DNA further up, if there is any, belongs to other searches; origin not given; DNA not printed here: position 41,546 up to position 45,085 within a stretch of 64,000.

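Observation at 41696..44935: SIR2-like/P-loop STAND giant whose canonical SIR2 catalytic Asn and His appear replaced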

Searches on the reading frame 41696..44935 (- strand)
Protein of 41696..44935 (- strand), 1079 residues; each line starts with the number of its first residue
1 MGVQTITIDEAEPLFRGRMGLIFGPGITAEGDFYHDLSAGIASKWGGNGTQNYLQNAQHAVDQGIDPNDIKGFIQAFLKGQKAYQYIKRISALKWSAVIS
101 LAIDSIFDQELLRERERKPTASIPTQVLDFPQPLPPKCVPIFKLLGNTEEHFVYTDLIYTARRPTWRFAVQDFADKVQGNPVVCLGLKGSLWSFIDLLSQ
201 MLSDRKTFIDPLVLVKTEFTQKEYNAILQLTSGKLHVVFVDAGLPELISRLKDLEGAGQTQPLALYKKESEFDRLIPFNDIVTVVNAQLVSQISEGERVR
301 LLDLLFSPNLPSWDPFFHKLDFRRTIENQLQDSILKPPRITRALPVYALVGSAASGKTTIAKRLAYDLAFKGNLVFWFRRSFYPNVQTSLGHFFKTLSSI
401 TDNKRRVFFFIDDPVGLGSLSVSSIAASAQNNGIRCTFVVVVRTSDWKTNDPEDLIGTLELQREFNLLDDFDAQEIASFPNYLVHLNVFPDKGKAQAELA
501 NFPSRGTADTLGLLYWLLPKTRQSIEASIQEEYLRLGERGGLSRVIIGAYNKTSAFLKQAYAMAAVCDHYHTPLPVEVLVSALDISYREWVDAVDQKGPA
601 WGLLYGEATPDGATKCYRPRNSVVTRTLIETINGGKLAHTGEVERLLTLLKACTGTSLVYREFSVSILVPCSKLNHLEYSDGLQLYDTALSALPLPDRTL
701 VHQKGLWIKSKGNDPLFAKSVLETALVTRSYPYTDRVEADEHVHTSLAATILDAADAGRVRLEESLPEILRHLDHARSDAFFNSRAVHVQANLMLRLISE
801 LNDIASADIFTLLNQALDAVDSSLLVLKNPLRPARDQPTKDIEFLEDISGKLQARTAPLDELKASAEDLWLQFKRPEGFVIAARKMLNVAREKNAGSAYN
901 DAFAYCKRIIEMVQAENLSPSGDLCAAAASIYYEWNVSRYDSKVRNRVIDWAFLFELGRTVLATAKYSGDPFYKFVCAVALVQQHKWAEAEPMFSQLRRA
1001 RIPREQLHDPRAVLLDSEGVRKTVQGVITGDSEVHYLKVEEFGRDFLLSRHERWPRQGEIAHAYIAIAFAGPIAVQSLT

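Call 3: search_protein_families(library=pfam, proteins=[window:41696-44935:-], max_evalue=1)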
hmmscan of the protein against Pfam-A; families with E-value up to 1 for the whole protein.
window:41696-44935:- (1079 aa): 6 families
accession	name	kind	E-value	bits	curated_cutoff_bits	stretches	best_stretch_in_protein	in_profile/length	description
PF25199.1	nSTAND_NTPase5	-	8.5e-15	55.3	34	1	311-452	9-142/145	Novel STAND NTPase 5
PF20720.3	nSTAND3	-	0.00011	22.4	27.2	1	349-421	22-81/155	Novel STAND NTPase 3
PF13481.12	AAA_25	-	0.036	14.1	27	1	346-380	35-66/195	AAA domain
PF13191.12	AAA_16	-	0.038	14.9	32.6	1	323-385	5-63/167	AAA ATPase domain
PF09670.15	Cas_Cas02710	-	0.16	12.2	27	0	885-919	15-49/153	Csm6 HEPN domain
PF13671.12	AAA_33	-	0.22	12.3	27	0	348-366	3-21/143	AAA domain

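Call 4: search_protein_families(library=padloc, proteins=[window:41696-44935:-], max_evalue=1)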
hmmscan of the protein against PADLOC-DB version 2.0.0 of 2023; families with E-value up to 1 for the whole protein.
window:41696-44935:- (1079 aa): 1 family
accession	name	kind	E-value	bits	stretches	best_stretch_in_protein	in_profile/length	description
PDLC01360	Csx1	-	0.034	11.2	1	851-925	201-270/365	CAS-III; associated_signaling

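Call 5: search_protein_families(library=ncbifam, proteins=[window:41696-44935:-], max_evalue=1)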
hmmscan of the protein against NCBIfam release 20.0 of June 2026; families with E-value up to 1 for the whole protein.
window:41696-44935:- (1079 aa): 3 families
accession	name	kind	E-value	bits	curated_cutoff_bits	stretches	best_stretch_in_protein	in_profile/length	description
NF040667.1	hom_kin_desulfo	exception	0.029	14.2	197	1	348-370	4-26/163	homoserine kinase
TIGR03499.1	FlhF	equivalog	0.079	12.9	174.15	1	323-372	178-227/286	flagellar biosynthesis GTPase FlhF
NF005965.0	PRK08055.1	equivalog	0.13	11.8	179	1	57-86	70-99/182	chorismate mutase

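Call 7: find_homologous_proteins(query=window:41696-44935:-)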
Query window:41696-44935:- (1079 aa): 22 proteins with E <= 0.001 among 8000 candidates.
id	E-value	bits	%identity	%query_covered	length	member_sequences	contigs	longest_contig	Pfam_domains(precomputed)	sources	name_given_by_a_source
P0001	0.0e+0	2463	100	100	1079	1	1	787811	PF25199.2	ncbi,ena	-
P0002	0.0e+0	1652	65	100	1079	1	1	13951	PF25199.2,PF20720.4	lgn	-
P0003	0.0e+0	1644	64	100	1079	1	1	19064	PF25199.2,PF20720.4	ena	-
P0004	0.0e+0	1601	70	91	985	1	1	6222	PF25199.2,PF20720.4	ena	-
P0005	0.0e+0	1553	62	100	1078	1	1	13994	PF25199.2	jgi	jgi:hypothetical protein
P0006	0.0e+0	1537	62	100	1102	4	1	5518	PF25199.2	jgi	-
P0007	0.0e+0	1492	60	100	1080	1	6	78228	PF25199.2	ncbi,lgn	-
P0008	0.0e+0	1476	59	100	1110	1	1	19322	PF25199.2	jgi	jgi:hypothetical protein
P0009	0.0e+0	1456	60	100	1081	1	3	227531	PF25199.2,PF20720.4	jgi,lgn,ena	-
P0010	0.0e+0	1395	57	100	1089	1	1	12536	PF25199.2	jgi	jgi:hypothetical protein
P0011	0.0e+0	1352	54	99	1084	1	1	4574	PF25199.2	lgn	-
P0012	0.0e+0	1343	55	100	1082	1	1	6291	PF25199.2,PF20720.4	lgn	-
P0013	0.0e+0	1288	53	99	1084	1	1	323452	PF25199.2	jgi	jgi:hypothetical protein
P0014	0.0e+0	1267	51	100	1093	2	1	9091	PF25199.2,PF20720.4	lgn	-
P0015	0.0e+0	1105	47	100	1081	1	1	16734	PF13289.13,PF25199.2,PF20720.4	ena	-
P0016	4.1e-255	868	41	99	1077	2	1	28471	PF25199.2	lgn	-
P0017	8.6e-237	807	38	100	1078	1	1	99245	PF25199.2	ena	-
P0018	5.9e-223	761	38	99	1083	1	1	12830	PF25199.2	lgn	-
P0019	2.5e-218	746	37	99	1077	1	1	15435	PF25199.2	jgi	jgi:hypothetical protein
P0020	1.1e-192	661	35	98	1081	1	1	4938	PF25199.2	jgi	jgi:hypothetical protein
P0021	3.4e-185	636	35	99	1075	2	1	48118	PF25199.2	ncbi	-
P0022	1.7e-163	564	32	99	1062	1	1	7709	PF25199.2,PF20720.4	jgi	jgi:hypothetical protein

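Call 8: search_solved_structures(query=window:41696-44935:-, max_evalue=10, show_alignments=2)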
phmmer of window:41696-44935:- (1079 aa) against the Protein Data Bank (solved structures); distinct sequences matched with E-value up to 10: 2.
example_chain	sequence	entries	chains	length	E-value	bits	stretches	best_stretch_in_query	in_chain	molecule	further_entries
1v5c_A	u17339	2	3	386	0.62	11.2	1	38-71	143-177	chitosanase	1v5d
7cju_A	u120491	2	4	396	0.64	11.1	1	38-71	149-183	Glucanase | chitosanase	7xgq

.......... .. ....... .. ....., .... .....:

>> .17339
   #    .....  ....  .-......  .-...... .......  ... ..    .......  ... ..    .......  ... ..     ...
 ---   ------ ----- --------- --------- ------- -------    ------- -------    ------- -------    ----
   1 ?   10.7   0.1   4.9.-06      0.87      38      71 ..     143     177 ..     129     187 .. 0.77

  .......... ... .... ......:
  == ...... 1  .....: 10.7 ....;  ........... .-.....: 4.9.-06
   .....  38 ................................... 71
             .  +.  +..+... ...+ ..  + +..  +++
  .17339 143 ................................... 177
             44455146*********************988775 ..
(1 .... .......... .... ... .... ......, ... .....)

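Call 16: find_encoding_contigs(protein=P0009, flank=6000, max_places=2)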
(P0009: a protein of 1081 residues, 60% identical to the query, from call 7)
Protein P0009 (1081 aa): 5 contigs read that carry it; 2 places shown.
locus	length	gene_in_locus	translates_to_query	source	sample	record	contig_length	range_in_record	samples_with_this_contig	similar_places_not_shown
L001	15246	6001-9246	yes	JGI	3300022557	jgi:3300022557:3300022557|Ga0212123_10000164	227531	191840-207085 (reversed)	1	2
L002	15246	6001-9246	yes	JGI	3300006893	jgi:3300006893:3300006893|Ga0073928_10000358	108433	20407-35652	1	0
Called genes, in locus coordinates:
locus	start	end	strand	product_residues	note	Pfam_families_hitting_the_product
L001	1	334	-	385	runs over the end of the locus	PF00724:Oxidored_FMN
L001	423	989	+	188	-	PF00440:TetR_N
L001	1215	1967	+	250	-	PF00106:adh_short, PF08659:KR (weak), PF23441:SDR (weak), PF13561:adh_short_C2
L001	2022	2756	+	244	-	PF23441:SDR, PF00106:adh_short, PF08659:KR, PF13561:adh_short_C2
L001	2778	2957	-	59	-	-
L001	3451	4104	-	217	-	PF02518:HATPase_c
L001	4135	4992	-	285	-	PF02749:QRPTase_N, PF01729:QRPTase_C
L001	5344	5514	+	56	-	-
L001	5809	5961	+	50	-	-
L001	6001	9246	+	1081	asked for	PF25199:nSTAND_NTPase5, PF20720:nSTAND3 (weak)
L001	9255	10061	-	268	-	PF20247:DUF6602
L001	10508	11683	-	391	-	PF12728:HTH_17 (weak), PF13411:MerR_1 (weak), PF00285:Citrate_synt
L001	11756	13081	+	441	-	PF00682:HMGL-like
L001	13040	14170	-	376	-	PF01594:AI-2E_transport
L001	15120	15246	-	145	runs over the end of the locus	-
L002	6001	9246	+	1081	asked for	PF25199:nSTAND_NTPase5, PF20720:nSTAND3 (weak)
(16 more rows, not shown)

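Call 17: find_encoding_contigs(protein=P0013, flank=6000, max_places=2)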
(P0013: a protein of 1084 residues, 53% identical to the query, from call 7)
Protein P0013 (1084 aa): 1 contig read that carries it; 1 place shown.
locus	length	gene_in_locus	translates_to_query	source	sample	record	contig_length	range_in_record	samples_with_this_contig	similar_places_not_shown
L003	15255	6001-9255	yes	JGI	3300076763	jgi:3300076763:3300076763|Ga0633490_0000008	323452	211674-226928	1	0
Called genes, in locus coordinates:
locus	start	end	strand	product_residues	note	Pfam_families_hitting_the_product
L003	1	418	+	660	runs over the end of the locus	PF13424:TPR_12, PF00515:TPR_1, PF13414:TPR_11, PF13432:TPR_16, PF14559:TPR_19, PF13414:TPR_11, PF14559:TPR_19, PF13414:TPR_11, +32 more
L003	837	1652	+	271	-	PF13505:OMP_b-brl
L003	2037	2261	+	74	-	-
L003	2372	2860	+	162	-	-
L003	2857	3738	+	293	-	-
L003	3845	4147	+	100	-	-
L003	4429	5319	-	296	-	-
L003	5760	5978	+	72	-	-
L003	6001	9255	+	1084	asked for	PF25199:nSTAND_NTPase5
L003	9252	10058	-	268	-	PF20247:DUF6602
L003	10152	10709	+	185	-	-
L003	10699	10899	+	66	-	-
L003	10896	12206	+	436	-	PF00589:Phage_integrase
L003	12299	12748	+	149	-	PF02566:OsmC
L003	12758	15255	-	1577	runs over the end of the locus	PF04185:Phosphoesterase, PF13802:Gal_mutarotas_2, PF01055:Glyco_hydro_31_2nd, PF21365:Glyco_hydro_31_3rd, PF18884:TSP3_bac (weak)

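Call 18: find_encoding_contigs(protein=P0017, flank=6000, max_places=2)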
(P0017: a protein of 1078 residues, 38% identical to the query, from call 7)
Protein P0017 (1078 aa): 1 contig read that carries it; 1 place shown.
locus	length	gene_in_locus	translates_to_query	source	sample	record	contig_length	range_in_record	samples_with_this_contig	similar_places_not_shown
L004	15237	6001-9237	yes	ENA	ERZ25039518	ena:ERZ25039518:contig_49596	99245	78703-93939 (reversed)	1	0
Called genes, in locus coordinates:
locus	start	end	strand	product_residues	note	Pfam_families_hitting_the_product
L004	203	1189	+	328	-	PF05598:DUF772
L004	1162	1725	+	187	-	-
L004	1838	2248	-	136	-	-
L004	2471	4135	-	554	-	PF01381:HTH_3, PF13443:HTH_26 (faint), PF13560:HTH_31, PF03109:ABC1 (faint), PF00069:Pkinase, PF07714:PK_Tyr_Ser-Thr, PF01636:APH (weak)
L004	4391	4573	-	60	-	-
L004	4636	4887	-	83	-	-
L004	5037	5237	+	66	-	-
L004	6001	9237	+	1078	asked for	PF25199:nSTAND_NTPase5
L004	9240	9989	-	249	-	PF20247:DUF6602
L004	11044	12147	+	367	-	PF13646:HEAT_2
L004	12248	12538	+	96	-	-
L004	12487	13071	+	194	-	PF13360:PQQ_2 (faint)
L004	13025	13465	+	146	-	PF13360:PQQ_2 (weak)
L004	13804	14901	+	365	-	PF13646:HEAT_2 (weak)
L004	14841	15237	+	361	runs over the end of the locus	PF13646:HEAT_2, PF13360:PQQ_2 (weak)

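Call 19: find_encoding_contigs(protein=P0021, flank=6000, max_places=2)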
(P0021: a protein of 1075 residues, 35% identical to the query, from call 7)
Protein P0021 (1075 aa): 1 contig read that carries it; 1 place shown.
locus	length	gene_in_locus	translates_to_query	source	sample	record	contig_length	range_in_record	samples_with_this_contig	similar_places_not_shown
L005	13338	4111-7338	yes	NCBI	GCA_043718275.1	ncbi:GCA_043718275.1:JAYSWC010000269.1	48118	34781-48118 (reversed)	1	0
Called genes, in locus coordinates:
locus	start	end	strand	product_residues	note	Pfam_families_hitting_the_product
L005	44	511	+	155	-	-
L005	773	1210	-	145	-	-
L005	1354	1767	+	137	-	PF04002:RadC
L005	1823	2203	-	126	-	-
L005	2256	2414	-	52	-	-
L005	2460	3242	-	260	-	-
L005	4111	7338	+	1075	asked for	PF25199:nSTAND_NTPase5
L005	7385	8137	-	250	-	PF20247:DUF6602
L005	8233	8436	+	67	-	-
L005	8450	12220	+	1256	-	PF01230:HIT, PF13091:PLDc_2 (weak), PF00270:DEAD, PF04851:ResIII, PF18766:SWI2_SNF2, PF00271:Helicase_C, PF00717:Peptidase_S24 (weak)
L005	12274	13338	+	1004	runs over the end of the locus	PF13401:AAA_22 (faint), PF14338:Mrr_N, PF28527:DUF8425, PF07728:AAA_5, PF20720:nSTAND3 (weak), PF28529:McrB_lid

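Call 20: find_encoding_contigs(protein=P0022, flank=6000, max_places=2)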
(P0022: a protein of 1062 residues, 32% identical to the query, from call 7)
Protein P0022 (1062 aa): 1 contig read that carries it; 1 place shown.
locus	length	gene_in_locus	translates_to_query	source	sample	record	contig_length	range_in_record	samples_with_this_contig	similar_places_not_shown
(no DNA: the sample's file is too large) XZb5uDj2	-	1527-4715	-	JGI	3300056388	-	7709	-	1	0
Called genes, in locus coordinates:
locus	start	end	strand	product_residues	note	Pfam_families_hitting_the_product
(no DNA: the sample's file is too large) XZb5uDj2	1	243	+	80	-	?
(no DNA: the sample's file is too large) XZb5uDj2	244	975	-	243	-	PF01925:TauE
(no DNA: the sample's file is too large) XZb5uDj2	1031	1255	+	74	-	-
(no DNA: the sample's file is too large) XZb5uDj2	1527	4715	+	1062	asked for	PF25199:nSTAND_NTPase5, PF20720:nSTAND3 (weak)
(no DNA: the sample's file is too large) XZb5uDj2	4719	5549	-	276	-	-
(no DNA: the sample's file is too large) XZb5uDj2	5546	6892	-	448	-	PF02463:SMC_N (faint), PF13175:AAA_15 (weak), PF13476:AAA_23, PF13555:AAA_29 (weak), PF13304:AAA_21, PF13175:AAA_15 (weak)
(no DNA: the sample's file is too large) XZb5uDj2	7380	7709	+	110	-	?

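Call 21: find_encoding_contigs(protein=P0019, flank=6000, max_places=2)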
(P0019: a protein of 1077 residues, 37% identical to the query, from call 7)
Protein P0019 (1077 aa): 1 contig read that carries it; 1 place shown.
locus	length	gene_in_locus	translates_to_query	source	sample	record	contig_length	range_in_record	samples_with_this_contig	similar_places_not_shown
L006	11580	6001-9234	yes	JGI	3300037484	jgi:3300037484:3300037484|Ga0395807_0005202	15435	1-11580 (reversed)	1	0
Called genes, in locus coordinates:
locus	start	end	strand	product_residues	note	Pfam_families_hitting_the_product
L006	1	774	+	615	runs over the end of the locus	PF02037:SAP (faint), PF12161:HsdM_N, PF02384:N6_Mtase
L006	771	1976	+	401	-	PF01420:Methylase_S (faint)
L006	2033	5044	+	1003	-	PF04313:HSDR_N, PF04851:ResIII, PF18766:SWI2_SNF2, PF00271:Helicase_C (faint), PF22679:T1R_D3-like, PF11867:T1RH-like_C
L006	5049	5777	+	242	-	PF01863:YgjP-like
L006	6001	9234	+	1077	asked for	PF25199:nSTAND_NTPase5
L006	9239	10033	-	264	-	PF20247:DUF6602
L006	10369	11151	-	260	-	PF01695:IstB_IS21, PF00308:Bac_DnaA (weak), PF20720:nSTAND3 (weak)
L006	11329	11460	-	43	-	-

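Call 31: find_encoding_contigs(protein=P0001, flank=10000, max_places=2)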
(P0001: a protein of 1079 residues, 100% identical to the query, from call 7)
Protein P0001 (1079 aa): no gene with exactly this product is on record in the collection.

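Call 32: find_encoding_contigs(protein=P0015, flank=6000, max_places=2)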
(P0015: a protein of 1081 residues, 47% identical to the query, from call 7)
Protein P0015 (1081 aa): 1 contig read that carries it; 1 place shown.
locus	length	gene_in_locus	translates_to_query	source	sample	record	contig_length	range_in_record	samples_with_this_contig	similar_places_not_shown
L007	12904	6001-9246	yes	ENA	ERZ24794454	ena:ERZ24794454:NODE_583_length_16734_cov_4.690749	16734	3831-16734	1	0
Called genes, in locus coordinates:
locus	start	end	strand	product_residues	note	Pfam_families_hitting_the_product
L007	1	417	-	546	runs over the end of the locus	-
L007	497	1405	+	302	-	-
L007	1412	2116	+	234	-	-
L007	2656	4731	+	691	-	PF01555:N6_N4_Mtase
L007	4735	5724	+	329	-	-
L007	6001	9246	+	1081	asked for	PF13289:SIR2_2 (weak), PF20720:nSTAND3 (faint), PF25199:nSTAND_NTPase5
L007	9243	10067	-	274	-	PF20247:DUF6602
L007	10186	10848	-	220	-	-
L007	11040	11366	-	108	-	-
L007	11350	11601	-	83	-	-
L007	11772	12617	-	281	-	PF14237:GYF_2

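Call 47: list_cluster_members(proteins=[P0001, P0007, P0021])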
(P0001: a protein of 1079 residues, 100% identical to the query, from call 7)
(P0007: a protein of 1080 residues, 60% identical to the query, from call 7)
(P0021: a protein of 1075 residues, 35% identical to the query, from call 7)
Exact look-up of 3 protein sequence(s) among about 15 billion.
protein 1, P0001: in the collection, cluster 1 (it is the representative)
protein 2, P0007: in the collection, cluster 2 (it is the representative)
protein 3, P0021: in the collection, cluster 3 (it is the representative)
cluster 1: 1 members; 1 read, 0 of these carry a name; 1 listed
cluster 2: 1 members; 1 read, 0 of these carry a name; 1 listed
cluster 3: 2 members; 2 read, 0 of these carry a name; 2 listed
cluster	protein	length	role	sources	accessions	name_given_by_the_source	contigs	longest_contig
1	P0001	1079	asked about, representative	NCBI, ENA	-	-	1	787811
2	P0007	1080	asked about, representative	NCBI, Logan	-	-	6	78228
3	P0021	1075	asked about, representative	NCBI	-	-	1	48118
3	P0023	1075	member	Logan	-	-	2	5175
